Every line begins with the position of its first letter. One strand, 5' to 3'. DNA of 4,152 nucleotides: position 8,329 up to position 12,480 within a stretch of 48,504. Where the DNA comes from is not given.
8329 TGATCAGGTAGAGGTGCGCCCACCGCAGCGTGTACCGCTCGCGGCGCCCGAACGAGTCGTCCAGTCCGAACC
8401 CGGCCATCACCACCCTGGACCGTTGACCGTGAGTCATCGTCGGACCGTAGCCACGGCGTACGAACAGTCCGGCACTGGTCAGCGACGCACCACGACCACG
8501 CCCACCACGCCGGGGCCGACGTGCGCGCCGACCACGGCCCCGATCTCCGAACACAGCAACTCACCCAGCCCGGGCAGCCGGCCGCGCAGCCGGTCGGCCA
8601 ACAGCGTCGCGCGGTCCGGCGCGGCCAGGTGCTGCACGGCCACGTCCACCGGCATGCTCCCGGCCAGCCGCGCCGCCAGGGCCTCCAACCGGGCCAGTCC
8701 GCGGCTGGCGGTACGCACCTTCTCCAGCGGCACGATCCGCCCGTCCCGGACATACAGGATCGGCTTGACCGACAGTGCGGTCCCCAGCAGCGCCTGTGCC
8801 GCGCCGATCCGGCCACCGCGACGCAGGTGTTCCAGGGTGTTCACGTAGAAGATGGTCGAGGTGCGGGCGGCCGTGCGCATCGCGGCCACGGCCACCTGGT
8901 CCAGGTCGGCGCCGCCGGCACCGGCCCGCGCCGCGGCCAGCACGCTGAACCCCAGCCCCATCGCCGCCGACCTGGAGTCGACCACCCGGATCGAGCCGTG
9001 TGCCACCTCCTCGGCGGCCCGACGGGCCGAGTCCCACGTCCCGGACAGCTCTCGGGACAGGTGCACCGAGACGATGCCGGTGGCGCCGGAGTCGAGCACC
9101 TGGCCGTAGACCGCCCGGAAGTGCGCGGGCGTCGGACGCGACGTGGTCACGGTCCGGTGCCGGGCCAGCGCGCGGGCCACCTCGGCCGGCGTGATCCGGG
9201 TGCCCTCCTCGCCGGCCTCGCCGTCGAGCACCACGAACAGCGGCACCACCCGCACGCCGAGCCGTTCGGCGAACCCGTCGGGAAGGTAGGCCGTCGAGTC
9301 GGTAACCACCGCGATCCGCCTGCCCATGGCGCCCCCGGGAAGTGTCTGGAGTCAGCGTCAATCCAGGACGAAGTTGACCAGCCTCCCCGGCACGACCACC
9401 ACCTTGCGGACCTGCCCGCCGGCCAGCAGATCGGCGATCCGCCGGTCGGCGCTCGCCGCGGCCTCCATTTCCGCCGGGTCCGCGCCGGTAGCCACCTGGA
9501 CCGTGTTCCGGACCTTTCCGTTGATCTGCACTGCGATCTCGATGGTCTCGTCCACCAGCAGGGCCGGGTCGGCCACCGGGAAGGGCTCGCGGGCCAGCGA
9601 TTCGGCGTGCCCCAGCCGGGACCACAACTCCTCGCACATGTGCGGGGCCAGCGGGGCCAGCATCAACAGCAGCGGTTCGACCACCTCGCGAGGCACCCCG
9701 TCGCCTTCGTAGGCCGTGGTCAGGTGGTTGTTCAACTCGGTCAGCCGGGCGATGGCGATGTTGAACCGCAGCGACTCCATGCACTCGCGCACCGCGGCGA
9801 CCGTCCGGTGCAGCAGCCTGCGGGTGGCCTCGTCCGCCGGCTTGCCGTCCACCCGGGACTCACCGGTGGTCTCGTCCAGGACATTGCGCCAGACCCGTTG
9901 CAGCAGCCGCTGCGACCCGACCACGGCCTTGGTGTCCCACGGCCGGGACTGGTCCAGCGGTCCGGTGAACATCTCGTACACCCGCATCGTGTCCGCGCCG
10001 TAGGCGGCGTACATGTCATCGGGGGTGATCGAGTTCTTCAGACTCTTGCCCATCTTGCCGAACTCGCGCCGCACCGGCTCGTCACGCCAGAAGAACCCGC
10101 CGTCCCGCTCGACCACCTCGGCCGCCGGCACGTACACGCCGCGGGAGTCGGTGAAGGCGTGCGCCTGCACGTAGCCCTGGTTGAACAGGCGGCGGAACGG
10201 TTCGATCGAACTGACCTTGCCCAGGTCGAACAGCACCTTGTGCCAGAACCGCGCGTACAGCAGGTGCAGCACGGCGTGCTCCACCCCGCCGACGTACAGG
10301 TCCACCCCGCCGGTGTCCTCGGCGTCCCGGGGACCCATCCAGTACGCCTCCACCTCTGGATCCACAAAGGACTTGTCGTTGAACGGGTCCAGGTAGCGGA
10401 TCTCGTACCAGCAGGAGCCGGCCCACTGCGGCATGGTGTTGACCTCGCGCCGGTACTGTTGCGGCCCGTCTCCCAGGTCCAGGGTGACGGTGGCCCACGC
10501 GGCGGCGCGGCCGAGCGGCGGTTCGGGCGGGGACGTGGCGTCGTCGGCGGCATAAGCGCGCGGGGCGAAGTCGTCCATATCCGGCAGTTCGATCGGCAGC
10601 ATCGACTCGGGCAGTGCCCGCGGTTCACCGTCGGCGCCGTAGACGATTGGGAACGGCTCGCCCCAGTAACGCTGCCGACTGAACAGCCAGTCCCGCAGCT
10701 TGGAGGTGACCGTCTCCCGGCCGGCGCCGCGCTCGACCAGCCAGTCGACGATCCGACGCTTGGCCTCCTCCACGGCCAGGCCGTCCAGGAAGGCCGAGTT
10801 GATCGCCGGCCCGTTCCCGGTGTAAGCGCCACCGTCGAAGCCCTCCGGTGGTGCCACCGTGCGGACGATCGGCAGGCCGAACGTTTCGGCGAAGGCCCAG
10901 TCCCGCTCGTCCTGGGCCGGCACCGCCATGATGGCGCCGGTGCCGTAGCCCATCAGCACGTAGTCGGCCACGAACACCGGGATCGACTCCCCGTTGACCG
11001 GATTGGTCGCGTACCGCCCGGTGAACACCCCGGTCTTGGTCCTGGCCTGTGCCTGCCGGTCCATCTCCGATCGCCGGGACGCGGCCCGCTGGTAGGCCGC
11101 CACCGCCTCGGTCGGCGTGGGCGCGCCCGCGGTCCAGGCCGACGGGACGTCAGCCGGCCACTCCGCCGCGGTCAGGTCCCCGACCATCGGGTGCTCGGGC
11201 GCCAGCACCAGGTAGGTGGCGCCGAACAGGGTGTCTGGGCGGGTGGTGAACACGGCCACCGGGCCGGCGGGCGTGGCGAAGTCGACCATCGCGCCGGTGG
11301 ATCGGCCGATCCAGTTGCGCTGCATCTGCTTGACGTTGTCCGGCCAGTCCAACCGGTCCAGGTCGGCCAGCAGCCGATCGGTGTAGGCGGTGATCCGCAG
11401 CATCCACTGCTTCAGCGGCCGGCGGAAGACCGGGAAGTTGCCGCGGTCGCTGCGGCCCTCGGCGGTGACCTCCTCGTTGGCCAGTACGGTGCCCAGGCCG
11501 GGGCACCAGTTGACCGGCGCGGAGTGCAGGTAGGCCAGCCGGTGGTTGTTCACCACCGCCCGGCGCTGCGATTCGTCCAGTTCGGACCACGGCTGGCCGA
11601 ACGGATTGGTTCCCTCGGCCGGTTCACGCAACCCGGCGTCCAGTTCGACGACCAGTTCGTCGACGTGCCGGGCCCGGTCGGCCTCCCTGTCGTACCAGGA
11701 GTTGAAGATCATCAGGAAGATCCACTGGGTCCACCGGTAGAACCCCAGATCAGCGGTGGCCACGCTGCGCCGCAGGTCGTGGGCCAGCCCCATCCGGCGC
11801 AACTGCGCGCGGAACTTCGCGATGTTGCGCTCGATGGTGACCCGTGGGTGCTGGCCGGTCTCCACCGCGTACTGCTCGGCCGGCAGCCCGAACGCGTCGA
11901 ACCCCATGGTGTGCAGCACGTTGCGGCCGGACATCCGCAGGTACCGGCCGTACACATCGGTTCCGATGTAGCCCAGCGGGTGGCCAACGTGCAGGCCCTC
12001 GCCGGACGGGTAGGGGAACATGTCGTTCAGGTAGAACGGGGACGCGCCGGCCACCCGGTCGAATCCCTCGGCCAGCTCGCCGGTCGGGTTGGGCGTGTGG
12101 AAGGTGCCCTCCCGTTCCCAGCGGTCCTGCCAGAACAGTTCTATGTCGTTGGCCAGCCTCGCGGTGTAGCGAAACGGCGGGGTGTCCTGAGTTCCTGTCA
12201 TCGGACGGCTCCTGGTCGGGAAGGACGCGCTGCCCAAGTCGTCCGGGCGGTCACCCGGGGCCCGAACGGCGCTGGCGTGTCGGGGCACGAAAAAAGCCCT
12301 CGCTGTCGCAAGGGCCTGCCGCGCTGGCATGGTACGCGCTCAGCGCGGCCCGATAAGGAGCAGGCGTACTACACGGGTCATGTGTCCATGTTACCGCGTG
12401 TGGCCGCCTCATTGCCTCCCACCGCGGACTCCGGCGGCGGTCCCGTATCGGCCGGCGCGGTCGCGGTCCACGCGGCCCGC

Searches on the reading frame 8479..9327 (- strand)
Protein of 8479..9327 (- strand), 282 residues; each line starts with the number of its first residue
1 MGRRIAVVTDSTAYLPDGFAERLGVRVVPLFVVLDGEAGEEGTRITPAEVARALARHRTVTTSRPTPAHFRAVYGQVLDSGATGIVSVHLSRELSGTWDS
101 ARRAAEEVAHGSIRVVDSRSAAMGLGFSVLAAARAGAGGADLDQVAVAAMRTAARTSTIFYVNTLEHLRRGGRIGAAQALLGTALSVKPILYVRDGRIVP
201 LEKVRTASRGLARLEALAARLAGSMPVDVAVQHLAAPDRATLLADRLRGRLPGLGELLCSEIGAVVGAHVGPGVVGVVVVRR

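Call 49: search_protein_families(library=pfam, proteins=[window:8479-9327:-], max_evalue=0.00001)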
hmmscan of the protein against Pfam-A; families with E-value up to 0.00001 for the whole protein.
window:8479-9327:- (282 aa): 1 family
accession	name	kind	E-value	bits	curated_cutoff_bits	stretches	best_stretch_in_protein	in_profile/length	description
PF02645.21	DegV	-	6.9e-79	265.5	27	1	4-281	1-279/280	Uncharacterised protein, DegV family COG1307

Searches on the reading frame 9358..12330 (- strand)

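Call 49: search_protein_families(library=pfam, proteins=[window:9358-12330:-], max_evalue=0.00001)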
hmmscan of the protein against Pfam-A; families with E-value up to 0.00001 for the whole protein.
window:9358-12330:- (990 aa): 4 families
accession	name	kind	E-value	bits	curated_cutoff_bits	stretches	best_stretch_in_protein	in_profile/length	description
PF13603.12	tRNA-synt_1_2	-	4.4e-55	186.5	25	1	338-531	1-184/185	Leucyl-tRNA synthetase, editing domain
PF00133.28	tRNA-synt_1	-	4.2e-23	82.2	22.7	1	94-182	20-109/414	tRNA synthetases class I (I, L, M and V)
PF08264.19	Anticodon_1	-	9.9e-20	71.4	25.1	1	837-951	5-143/148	Anticodon-binding domain of tRNA ligase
PF09334.17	tRNA-synt_1g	-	6.2e-16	58.6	20.1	1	104-186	6-87/391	tRNA synthetases class I (M)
